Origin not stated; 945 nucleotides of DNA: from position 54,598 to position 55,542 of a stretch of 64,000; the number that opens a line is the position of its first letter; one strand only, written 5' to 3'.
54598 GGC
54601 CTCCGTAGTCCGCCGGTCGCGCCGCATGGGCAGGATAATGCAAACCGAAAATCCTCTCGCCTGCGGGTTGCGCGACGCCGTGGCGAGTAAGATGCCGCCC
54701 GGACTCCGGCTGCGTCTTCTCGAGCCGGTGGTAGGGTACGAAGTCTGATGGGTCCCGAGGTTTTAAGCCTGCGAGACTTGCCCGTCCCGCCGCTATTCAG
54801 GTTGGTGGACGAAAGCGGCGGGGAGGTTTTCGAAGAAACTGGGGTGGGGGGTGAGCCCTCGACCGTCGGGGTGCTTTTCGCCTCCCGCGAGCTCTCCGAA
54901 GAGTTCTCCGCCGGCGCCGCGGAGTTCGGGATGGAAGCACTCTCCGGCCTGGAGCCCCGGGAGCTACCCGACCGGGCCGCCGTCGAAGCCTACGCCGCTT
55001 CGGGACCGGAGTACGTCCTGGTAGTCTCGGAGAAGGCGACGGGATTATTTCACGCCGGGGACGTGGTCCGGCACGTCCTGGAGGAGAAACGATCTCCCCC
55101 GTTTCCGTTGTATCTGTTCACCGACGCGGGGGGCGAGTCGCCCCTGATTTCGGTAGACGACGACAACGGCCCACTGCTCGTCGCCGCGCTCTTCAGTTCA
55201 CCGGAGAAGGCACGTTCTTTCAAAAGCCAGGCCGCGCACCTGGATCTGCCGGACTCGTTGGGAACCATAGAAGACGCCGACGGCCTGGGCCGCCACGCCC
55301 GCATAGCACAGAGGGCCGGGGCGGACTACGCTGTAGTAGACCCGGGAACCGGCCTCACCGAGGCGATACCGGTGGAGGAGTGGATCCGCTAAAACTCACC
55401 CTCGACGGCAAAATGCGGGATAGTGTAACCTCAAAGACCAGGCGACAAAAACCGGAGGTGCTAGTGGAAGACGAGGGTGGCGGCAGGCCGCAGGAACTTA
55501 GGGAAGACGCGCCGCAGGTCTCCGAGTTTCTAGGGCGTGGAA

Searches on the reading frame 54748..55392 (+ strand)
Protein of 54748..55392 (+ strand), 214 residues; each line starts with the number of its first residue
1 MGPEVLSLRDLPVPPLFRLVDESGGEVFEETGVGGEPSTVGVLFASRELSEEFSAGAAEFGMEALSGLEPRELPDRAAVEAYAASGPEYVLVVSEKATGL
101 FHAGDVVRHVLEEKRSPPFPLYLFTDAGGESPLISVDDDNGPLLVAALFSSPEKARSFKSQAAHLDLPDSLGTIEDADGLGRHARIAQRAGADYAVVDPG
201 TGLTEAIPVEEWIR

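Call 24: find_encoding_contigs(protein=window:54748-55392:+, flank=10000, max_places=10)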
Protein window:54748-55392:+ (214 aa): no gene with exactly this product is on record in the collection.
